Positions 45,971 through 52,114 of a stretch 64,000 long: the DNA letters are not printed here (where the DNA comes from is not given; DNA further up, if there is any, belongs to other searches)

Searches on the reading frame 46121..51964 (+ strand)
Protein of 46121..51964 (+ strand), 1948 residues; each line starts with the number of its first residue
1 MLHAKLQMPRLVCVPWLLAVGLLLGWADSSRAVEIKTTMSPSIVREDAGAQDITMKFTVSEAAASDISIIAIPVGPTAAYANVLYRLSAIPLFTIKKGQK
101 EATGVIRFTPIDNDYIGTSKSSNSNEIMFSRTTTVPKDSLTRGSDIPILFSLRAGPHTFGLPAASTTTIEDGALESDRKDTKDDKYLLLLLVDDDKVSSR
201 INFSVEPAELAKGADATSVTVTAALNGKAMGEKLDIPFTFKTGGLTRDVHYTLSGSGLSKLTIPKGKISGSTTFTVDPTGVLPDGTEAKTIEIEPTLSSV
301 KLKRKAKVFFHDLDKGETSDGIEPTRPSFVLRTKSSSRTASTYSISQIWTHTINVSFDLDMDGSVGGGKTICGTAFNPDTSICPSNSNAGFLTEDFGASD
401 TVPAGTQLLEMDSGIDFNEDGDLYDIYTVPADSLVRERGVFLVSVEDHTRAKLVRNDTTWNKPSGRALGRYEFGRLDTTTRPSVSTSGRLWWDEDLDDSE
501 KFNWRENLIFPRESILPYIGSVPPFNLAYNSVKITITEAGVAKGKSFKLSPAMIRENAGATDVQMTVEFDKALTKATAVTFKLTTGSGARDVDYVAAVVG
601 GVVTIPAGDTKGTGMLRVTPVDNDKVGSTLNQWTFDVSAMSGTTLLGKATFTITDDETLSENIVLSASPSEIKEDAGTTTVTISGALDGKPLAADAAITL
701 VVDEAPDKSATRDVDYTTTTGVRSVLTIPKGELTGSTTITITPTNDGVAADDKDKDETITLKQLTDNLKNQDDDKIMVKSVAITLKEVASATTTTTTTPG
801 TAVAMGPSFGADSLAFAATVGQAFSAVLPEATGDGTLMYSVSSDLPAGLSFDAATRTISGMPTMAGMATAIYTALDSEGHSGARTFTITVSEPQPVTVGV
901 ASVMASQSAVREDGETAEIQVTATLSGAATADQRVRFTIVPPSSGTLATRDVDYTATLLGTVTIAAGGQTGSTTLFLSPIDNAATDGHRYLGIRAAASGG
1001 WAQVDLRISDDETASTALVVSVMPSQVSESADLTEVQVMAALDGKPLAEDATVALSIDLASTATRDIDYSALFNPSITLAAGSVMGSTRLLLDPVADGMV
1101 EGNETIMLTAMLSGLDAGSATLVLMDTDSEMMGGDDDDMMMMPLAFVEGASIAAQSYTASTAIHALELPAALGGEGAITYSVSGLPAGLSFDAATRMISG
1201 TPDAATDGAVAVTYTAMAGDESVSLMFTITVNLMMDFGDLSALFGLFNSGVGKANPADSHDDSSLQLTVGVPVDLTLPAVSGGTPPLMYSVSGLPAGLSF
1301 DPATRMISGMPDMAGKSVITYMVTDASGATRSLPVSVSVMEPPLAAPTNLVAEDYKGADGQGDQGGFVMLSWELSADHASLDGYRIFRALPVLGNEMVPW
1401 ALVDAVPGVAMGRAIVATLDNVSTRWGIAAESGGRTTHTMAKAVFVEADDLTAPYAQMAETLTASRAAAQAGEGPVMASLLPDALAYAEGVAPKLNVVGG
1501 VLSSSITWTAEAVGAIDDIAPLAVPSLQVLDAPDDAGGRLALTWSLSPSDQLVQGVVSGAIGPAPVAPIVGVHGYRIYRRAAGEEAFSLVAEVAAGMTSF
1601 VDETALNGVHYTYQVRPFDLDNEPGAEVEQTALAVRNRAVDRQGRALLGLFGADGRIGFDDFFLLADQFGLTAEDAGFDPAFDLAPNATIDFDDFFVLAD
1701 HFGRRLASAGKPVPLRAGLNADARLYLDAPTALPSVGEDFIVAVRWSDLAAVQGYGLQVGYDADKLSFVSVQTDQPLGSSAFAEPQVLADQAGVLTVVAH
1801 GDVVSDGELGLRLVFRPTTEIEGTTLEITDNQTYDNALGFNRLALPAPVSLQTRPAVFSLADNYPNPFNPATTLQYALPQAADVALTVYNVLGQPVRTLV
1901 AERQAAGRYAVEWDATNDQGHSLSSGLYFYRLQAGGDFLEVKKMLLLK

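Call 53: search_protein_families(library=pfam, proteins=[window:46121-51964:+], max_evalue=0.001)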
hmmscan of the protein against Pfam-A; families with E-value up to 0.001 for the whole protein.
window:46121-51964:+ (1948 aa): 3 families
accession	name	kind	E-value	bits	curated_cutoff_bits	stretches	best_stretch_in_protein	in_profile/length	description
PF05345.18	He_PIG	-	9.6e-30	103.3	24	3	815-891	10-96/96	Putative Ig domain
PF13860.13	FlgD_ig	-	5.7e-12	45.9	27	1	1872-1934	12-75/79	FlgD Ig-like domain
PF18962.6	Por_Secre_tail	-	0.00015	22.4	27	1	1864-1943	2-72/75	Secretion system C-terminal sorting domain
